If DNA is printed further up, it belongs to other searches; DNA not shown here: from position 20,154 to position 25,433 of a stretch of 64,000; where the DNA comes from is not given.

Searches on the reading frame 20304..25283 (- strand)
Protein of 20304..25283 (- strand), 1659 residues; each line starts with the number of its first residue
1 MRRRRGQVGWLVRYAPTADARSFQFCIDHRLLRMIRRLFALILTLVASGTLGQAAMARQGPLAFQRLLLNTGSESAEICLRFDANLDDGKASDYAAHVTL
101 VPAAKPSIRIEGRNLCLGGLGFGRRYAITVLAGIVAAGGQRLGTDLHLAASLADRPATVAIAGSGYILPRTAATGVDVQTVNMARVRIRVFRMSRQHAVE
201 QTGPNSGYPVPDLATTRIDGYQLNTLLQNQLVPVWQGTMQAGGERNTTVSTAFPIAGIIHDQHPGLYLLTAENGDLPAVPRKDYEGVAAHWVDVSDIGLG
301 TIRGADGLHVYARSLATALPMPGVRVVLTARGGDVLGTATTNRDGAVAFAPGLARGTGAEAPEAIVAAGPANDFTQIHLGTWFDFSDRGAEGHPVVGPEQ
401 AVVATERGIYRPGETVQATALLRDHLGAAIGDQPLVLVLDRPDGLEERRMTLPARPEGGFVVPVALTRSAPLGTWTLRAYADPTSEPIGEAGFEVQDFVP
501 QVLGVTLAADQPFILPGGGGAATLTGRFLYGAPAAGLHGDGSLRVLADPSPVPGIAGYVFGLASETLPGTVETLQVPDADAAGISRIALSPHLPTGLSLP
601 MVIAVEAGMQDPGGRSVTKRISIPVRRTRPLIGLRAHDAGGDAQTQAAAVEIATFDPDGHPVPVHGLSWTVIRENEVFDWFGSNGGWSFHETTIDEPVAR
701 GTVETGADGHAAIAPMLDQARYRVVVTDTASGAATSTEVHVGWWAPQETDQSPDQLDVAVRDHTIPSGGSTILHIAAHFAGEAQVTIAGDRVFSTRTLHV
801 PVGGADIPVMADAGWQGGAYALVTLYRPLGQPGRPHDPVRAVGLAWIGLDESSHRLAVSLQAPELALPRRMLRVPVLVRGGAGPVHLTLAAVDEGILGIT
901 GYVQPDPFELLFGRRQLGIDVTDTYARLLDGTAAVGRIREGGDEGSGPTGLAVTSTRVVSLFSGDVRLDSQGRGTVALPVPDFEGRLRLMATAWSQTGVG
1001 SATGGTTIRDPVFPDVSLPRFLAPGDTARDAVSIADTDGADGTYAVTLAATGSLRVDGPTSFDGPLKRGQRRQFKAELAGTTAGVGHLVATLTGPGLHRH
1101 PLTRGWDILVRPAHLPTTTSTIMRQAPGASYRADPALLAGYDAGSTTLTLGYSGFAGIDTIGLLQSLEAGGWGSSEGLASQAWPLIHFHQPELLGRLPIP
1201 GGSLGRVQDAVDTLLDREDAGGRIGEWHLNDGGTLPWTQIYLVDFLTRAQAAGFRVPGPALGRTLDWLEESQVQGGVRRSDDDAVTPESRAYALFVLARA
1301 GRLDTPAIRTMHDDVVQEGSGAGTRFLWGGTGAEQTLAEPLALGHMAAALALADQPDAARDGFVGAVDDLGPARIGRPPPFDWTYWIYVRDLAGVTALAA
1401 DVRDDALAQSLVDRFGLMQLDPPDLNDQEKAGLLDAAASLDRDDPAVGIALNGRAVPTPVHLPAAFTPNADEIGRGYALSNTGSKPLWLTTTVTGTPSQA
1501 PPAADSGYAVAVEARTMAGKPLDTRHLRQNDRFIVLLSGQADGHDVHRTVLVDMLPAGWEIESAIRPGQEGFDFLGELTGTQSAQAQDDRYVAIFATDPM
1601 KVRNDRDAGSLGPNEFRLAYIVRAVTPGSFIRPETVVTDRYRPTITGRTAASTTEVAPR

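Call 7: search_protein_families(library=pfam, proteins=[window:20304-25283:-], max_evalue=0.001)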
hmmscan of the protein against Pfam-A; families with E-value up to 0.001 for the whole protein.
window:20304-25283:- (1659 aa): 9 families
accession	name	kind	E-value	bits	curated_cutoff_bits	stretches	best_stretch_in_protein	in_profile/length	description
PF17962.7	bMG6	-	1.4e-22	80.4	23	1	639-743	7-112/112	Bacterial macroglobulin domain 6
PF01835.25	MG2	-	2.4e-21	76.4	32.8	1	401-495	2-96/96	MG2 domain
PF11974.14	bMG3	-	4.3e-21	75.2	34.9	1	294-393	1-101/103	Bacterial alpha-2-macroglobulin MG3 domain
PF17972.7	bMG5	-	3.8e-18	66.5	26.5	1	506-625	6-125/127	Bacterial Alpha-2-macroglobulin MG5 domain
PF17973.7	bMG10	-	4.2e-09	37.1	26.2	1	1507-1643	1-130/131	Bacterial Alpha-2-macroglobulin MG10 domain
PF07703.20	A2M_BRD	-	5.9e-08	33.6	22.7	1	766-898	11-139/140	Alpha-2-macroglobulin bait region domain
PF21142.3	A2M_bMG2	-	9e-08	32.6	25.5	1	162-268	3-101/119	Bacterial alpha-2 macroglobulin MG2 domain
PF00207.28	A2M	-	0.00025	21.3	21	1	965-1036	7-80/92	Alpha-2-macroglobulin family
PF21765.4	CUB_A2MG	-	0.00072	20.3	27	0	1469-1503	25-58/62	A2MG, CUB domain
